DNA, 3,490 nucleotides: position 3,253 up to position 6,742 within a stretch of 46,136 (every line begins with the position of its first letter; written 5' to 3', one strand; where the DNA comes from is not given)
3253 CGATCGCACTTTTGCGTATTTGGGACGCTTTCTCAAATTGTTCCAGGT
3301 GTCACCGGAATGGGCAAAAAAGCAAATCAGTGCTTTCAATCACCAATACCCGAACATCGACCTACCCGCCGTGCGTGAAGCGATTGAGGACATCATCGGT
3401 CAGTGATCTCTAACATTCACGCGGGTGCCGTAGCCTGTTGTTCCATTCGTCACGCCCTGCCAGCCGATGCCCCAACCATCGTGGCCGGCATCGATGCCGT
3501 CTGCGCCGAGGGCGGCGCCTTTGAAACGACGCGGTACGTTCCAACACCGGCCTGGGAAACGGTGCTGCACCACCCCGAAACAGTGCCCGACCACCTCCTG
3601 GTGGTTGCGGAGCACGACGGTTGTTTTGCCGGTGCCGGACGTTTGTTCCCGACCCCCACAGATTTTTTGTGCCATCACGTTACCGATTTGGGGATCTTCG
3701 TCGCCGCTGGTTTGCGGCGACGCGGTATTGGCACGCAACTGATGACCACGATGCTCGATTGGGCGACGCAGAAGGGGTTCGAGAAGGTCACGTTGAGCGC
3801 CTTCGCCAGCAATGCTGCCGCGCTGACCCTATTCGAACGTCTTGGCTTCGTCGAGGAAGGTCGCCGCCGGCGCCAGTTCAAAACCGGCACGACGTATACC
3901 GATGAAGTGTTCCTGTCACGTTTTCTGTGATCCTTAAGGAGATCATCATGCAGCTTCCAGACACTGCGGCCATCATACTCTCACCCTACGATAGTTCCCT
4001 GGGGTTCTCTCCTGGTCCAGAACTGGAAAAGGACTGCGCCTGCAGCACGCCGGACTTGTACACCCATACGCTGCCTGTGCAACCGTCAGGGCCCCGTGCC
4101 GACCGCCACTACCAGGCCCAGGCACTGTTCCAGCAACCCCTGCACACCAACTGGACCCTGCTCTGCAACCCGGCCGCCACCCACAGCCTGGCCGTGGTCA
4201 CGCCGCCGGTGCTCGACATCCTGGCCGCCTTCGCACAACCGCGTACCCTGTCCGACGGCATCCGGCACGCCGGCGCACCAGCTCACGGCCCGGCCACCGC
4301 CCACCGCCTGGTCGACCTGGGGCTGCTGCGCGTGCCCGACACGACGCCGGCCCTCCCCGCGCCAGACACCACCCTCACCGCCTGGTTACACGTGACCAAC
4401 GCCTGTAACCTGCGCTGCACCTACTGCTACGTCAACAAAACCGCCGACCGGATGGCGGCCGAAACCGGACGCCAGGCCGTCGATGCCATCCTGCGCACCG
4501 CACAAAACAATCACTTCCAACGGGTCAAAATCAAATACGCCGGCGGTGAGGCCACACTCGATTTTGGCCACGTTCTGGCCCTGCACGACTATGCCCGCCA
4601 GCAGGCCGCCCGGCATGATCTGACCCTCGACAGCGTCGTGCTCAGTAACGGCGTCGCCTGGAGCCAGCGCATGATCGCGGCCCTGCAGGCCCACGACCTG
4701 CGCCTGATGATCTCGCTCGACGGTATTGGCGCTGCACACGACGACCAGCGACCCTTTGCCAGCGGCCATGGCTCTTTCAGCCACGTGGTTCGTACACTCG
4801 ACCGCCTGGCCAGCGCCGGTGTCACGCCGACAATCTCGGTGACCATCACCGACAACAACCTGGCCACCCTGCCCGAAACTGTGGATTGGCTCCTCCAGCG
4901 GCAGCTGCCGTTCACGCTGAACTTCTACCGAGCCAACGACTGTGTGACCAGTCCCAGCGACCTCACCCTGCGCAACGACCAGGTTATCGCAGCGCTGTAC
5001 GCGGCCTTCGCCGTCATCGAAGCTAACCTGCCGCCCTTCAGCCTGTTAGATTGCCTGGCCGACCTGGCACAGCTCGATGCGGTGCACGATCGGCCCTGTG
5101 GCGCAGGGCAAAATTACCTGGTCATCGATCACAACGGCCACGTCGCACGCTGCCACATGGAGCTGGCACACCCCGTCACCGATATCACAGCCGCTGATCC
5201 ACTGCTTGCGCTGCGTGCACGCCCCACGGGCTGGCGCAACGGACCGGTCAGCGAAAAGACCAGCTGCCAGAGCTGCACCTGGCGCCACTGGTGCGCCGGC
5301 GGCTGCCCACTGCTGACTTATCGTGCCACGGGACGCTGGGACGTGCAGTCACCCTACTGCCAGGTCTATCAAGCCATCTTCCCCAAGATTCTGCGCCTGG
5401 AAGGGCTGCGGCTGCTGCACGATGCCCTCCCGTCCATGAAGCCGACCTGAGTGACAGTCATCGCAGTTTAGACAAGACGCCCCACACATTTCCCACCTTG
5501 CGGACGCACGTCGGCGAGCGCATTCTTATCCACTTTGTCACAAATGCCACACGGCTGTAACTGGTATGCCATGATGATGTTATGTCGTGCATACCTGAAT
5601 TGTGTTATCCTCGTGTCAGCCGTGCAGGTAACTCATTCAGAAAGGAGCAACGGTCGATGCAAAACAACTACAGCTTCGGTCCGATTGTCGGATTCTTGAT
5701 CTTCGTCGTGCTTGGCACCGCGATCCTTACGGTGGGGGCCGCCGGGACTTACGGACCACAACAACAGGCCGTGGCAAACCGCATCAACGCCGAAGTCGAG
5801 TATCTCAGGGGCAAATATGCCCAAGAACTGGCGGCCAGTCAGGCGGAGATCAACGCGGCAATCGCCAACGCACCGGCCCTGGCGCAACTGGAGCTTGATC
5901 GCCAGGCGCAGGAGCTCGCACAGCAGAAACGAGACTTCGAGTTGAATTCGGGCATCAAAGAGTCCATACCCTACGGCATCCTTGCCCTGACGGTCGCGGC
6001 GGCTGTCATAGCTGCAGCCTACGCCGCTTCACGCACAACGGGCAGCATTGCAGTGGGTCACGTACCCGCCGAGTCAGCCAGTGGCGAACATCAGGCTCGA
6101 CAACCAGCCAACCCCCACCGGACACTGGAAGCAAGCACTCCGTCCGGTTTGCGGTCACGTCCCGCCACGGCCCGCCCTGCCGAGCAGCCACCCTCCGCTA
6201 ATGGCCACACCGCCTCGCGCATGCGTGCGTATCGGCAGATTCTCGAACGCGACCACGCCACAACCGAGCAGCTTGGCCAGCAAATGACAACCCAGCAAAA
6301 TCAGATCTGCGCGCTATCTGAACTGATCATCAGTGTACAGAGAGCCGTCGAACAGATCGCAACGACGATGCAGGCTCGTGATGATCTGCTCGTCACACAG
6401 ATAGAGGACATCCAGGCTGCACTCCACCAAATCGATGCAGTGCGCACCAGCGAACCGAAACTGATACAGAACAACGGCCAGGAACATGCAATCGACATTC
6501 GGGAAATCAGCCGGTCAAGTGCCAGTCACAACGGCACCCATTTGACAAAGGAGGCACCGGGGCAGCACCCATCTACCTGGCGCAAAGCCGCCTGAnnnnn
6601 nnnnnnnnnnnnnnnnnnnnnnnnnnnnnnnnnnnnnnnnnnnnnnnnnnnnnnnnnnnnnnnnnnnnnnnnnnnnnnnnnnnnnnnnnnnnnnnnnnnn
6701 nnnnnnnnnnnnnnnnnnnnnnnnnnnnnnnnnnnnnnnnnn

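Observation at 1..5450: Tightly coupled STAND-NTPase/TPR - GNAT - radical-SAM/SPASM operon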

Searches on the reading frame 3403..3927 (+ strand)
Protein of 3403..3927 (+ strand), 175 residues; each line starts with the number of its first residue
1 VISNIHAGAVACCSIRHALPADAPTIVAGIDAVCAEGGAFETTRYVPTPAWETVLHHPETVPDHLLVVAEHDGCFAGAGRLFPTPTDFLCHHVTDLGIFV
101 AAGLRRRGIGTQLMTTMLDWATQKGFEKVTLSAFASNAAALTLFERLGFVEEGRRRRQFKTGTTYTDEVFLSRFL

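Call 7: search_protein_families(library=pfam, proteins=[window:3403-3927:+], max_evalue=0.01)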
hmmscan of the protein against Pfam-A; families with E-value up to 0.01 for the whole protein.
window:3403-3927:+ (175 aa): 9 families
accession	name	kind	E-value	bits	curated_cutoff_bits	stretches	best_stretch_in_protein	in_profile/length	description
PF00583.31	Acetyltransf_1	-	3.5e-18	66.4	20.7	1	55-149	24-116/116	Acetyltransferase (GNAT) family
PF13508.13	Acetyltransf_7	-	2.3e-12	47.5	27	1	63-151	2-84/84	Acetyltransferase (GNAT) domain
PF13673.13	Acetyltransf_10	-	1.2e-09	38.7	23.6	1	63-162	30-118/128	Acetyltransferase (GNAT) domain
PF13302.13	Acetyltransf_3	-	2.6e-06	28.6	25.4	1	62-150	52-138/138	Acetyltransferase (GNAT) domain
PF24553.2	Rv0428c_C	-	2.3e-05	24.6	27.2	1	97-156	164-222/224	Probable histone acetyltransferase Rv0428c C-terminal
PF13420.13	Acetyltransf_4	-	3.3e-05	24.4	24.3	1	53-169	39-154/155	Acetyltransferase (GNAT) domain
PF08445.16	FR47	-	4.5e-05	23.8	22.1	1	99-152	28-80/86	FR47-like protein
PF13523.12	Acetyltransf_8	-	0.0021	18.2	27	1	99-153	85-141/145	Acetyltransferase (GNAT) domain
PF14542.12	Acetyltransf_CG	-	0.0024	18.4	30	1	99-136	31-68/80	GCN5-related N-acetyl-transferase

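Call 8: search_protein_families(library=ncbifam, proteins=[window:3403-3927:+], max_evalue=0.01)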
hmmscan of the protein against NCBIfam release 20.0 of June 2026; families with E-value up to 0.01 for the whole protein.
window:3403-3927:+ (175 aa): 31 families (the best 25 are shown)
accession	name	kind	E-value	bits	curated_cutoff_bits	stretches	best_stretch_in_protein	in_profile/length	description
NF040503.1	resist_ArsN1a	equivalog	7.1e-15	55.1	170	1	15-173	1-157/159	arsinothricin resistance N-acetyltransferase ArsN1 family A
NF049894.1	CG3035_N_ac_Glu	equivalog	1.9e-10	40.4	280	1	98-156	238-296/300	N-acetylglutamate synthase, CG3035 family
TIGR01575.1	rimI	equivalog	2.3e-10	40.8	86.4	1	95-162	58-125/132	ribosomal protein S18-alanine N-acetyltransferase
NF007527.0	PRK10140.1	equivalog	2.9e-09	37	236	1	15-173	6-160/162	N-acetyltransferase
NF043067.1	AAC_6p_group_E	equivalog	2.7e-07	30.5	140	1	97-154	75-132/140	aminoglycoside 6'-N-acetyltransferase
NF040504.1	resist_ArsN1b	equivalog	1.1e-06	28.5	210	1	15-153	1-137/159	arsinothricin resistance N-acetyltransferase ArsN1 family B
TIGR02382.1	wecD_rffC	equivalog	1.1e-06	28.4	195.1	1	100-148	131-179/191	dTDP-4-amino-4,6-dideoxy-D-galactose acyltransferase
NF008212.0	PRK10975.1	equivalog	1.5e-06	28.2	219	1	100-149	171-220/232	dTDP-4-amino-4,6-dideoxy-D-galactose acyltransferase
NF007025.1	PRK09491.1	equivalog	2e-06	27.8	173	1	93-167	63-137/145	ribosomal protein S18-alanine N-acetyltransferase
NF002959.0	PRK03624.1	equivalog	2.1e-06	27.5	124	1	100-152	80-132/147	GNAT family acetyltransferase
TIGR03585.1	PseH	equivalog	8.4e-06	26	93.1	1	89-161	73-146/156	UDP-4-amino-4,6-dideoxy-N-acetyl-beta-L-altrosamine N-acetyltransferase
NF053587.1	SpmdActasePaiA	equivalog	1.1e-05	25.3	250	1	98-155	96-153/172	spermidine/spermine N(1)-acetyltransferase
NF000225.3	AAC_6p_Strep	exception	1.2e-05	25.3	250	1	82-162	57-140/156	aminoglycoside 6'-N-acetyltransferase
NF040502.1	PPT_acetyltrans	equivalog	1.3e-05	25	300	1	15-163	10-157/183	phosphinothricin N-acetyltransferase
NF000487.1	stat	exception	2.6e-05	23.9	420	1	94-154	106-166/189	streptothricin N-acetyltransferase STAT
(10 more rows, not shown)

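Call 9: search_protein_families(library=padloc, proteins=[window:3403-3927:+], max_evalue=0.01)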
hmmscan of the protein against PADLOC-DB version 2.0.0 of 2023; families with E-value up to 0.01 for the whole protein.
window:3403-3927:+ (175 aa): 0 families

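Call 13: find_encoding_contigs(protein=window:3403-3927:+, flank=10000, max_places=6)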
Protein window:3403-3927:+ (175 aa): no gene with exactly this product is on record in the collection.

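Call 62: find_related_loci(query=A3, collection=metagenome_contigs, flank=6000)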
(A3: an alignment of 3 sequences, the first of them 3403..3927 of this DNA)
Query A3 (175 aa) in metagenome_contigs; peptide patterns used: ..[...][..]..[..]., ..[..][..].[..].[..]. (x = any residue, [..] = any of these).
516 stretches matched a pattern; 9 encode a relative of the query (tblastn E <= 1e-3); 9 distinct loci.
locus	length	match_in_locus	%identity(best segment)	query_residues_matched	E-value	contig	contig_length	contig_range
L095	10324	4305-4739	48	15-159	1e-42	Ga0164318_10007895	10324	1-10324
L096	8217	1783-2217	47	15-159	7e-42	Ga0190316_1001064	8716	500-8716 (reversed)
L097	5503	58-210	46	96-149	3e-10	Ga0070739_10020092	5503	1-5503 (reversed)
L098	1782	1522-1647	49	105-149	1e-8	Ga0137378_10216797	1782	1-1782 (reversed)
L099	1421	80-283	35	90-160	2e-8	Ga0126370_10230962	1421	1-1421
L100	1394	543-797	34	66-149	2e-8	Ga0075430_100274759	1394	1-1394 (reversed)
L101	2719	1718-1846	46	105-150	3e-8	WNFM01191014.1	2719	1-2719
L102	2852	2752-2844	55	96-126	5e-7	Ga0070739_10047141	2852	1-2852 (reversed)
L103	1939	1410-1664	31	67-150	1e-6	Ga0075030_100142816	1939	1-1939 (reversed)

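Call 65: search_protein_families(library=ncbifam, proteins=[L095:3-1337:+, L095:1327-4290:+, L095:4290-4817:+, L095:5009-6253:+, L095:6384-6740:+, L095:6766-7374:+, L095:7426-8103:+], max_evalue=0.001)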
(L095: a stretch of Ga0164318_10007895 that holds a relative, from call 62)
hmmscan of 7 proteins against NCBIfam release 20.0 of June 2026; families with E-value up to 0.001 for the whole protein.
L095:3-1337:+ (445 aa): 1 family
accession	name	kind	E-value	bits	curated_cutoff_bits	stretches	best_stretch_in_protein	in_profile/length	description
TIGR02928.1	TIGR02928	subfamily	6.7e-05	21.9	181.3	1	9-105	11-108/366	orc1/cdc6 family replication initiation protein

L095:1327-4290:+ (988 aa): 5 families
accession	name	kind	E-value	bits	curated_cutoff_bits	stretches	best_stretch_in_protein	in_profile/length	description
NF053617.1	SARPRegAfsRStmc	equivalog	1.3e-05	23.4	1430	1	591-706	776-891/986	SARP-family global regulator AfsR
NF053520.1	HK_Porph_FimS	equivalog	1.9e-05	23.2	600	1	593-684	166-257/618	sensor histidine kinase FimS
NF002725.1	PRK02603.1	equivalog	2e-05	24.7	143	0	594-654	68-129/173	photosystem I assembly protein Ycf3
NF041717.1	HaaA_phane_TPR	equivalog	0.0001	20.5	1125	1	591-708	592-709/882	cyclophane-containing RiPP biosynthesis TPR protein HaaT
NF053779.1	BT3442_fam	equivalog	0.00026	19.8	940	0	590-699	141-250/563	BT3442 family protein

L095:4290-4817:+ (176 aa): 18 families
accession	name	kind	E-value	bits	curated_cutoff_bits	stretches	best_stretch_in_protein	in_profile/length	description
NF040503.1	resist_ArsN1a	equivalog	3.5e-14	52.9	170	1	7-160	2-153/159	arsinothricin resistance N-acetyltransferase ArsN1 family A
TIGR01575.1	rimI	equivalog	2.2e-13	50.5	86.4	1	40-151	17-123/132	ribosomal protein S18-alanine N-acetyltransferase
NF002959.0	PRK03624.1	equivalog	1.1e-08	34.9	124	1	3-145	6-134/147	GNAT family acetyltransferase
NF040502.1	PPT_acetyltrans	equivalog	7e-08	32.4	300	1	5-146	9-148/183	phosphinothricin N-acetyltransferase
NF007025.1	PRK09491.1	equivalog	1.6e-07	31.4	173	1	88-162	67-142/145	ribosomal protein S18-alanine N-acetyltransferase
NF007527.0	PRK10140.1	equivalog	1.8e-07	31.2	236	1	21-156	17-152/162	N-acetyltransferase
TIGR03585.1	PseH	equivalog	1.2e-06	28.7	93.1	1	81-147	74-140/156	UDP-4-amino-4,6-dideoxy-N-acetyl-beta-L-altrosamine N-acetyltransferase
NF007853.0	PRK10562.1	equivalog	1.8e-06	28.3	125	1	88-150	73-130/146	N-acetyltransferase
TIGR03448.1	mycothiol_MshD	equivalog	2.6e-06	27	163.1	0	51-113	44-101/294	mycothiol synthase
NF049894.1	CG3035_N_ac_Glu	equivalog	2.6e-06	26.9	280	1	51-146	200-295/300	N-acetylglutamate synthase, CG3035 family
NF053587.1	SpmdActasePaiA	equivalog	9e-06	25.6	250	1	89-164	96-170/172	spermidine/spermine N(1)-acetyltransferase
NF007807.0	PRK10514.1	equivalog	2.9e-05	24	134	1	89-149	76-131/147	acetyltransferase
NF011709.0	PRK15130.1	equivalog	3.6e-05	23.7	218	1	83-160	82-160/186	spermidine N1-acetyltransferase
NF040504.1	resist_ArsN1b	equivalog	9e-05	22.3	210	1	6-144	1-137/159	arsinothricin resistance N-acetyltransferase ArsN1 family B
NF040501.1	resist_ArsN2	equivalog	0.00031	20.4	125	1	88-147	53-108/133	arsenic resistance N-acetyltransferase ArsN2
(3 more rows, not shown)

L095:5009-6253:+ (415 aa): 48 families (the best 25 are shown)
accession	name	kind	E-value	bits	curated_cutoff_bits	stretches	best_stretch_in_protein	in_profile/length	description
TIGR03962.1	mycofact_rSAM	equivalog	3.5e-30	105.3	265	1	5-323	8-326/339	mycofactocin radical SAM maturase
TIGR04545.1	rSAM_ahbD_hemeb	equivalog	9.9e-29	100.8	500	2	11-191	2-174/339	heme b synthase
TIGR04055.1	rSAM_NirJ2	equivalog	9.1e-23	81.3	500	1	55-314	36-307/326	putative heme d1 biosynthesis radical SAM protein NirJ2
TIGR02109.1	PQQ_syn_pqqE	equivalog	3.2e-21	75.6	381.35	1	5-315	3-317/358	pyrroloquinoline quinone biosynthesis protein PqqE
TIGR04251.1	SCM_rSAM_ScmF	equivalog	1.2e-20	74.2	400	1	14-201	9-188/353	SynChlorMet cassette radical SAM/SPASM protein ScmF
TIGR04053.2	TIGR04053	equivalog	5.7e-19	68.6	395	1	6-187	5-179/366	TIGR04053 family radical SAM/SPASM domain-containing protein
TIGR03977.1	rSAM_pair_HxsC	equivalog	1.5e-18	66.7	267.9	1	13-182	29-191/292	His-Xaa-Ser system radical SAM maturase HxsC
NF045574.1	sacti_mat_StsB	exception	3.1e-17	62.6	625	1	10-318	99-403/466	StsB family radical SAM/SPASM domain sactipeptide maturase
TIGR04340.1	rSAM_ACGX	hypoth_equivalog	4.9e-17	62.2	400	2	64-199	56-187/341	radical SAM/SPASM domain protein, ACGX system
TIGR04303.1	GeoRSP_rSAM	equivalog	5.2e-17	62.4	400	2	67-193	52-176/325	GeoRSP system radical SAM/SPASM protein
NF038332.1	rSAM_rare_HxsC4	exception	6.9e-17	61.6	500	1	19-193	24-193/335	radical SAM protein HxsC4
TIGR04082.1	rSAM_for_selen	equivalog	1.2e-15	57.3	350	1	67-321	250-507/516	thio(seleno)oxazole modification radical SAM maturase SbtM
NF033640.1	N_Twi_rSAM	subfamily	3.1e-14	52.9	170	1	13-198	115-314/398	twitch domain-containing radical SAM protein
TIGR04546.1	rSAM_ahbC_deAc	equivalog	4.7e-14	52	650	1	8-192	39-211/390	12,18-didecarboxysiroheme deacetylase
TIGR03961.1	rSAM_PTO1314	hypoth_equivalog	6.6e-14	51.9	306.05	1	8-226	22-223/332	PTO1314 family radical SAM protein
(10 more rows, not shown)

L095:6384-6740:+ (119 aa): 0 families

L095:6766-7374:+ (203 aa): 0 families

L095:7426-8103:+ (226 aa): 0 families

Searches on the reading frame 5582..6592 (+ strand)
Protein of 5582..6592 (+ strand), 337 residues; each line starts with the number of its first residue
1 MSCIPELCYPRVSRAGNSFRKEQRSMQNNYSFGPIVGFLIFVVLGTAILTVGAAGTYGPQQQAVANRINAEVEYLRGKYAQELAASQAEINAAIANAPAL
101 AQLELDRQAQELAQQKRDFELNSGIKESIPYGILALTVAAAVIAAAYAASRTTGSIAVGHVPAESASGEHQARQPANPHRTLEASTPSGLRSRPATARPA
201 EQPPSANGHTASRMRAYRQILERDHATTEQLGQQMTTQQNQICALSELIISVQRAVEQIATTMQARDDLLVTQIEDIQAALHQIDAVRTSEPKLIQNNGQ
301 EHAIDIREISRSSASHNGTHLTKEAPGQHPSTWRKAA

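Call 7: search_protein_families(library=pfam, proteins=[window:5582-6592:+], max_evalue=0.01)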
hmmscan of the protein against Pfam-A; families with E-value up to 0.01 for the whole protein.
window:5582-6592:+ (337 aa): 1 family
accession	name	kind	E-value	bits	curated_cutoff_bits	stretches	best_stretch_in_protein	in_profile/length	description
PF06624.17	RAMP4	-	0.0031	17.9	24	1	14-49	19-54/60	Ribosome associated membrane protein RAMP4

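Call 8: search_protein_families(library=ncbifam, proteins=[window:5582-6592:+], max_evalue=0.01)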
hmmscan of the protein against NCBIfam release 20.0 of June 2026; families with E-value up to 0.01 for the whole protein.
window:5582-6592:+ (337 aa): 0 families

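Call 9: search_protein_families(library=padloc, proteins=[window:5582-6592:+], max_evalue=0.01)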
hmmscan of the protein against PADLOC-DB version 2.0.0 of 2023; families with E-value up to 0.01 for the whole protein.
window:5582-6592:+ (337 aa): 0 families

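Call 15: find_encoding_contigs(protein=window:5582-6592:+, flank=10000, max_places=6)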
Protein window:5582-6592:+ (337 aa): no gene with exactly this product is on record in the collection.
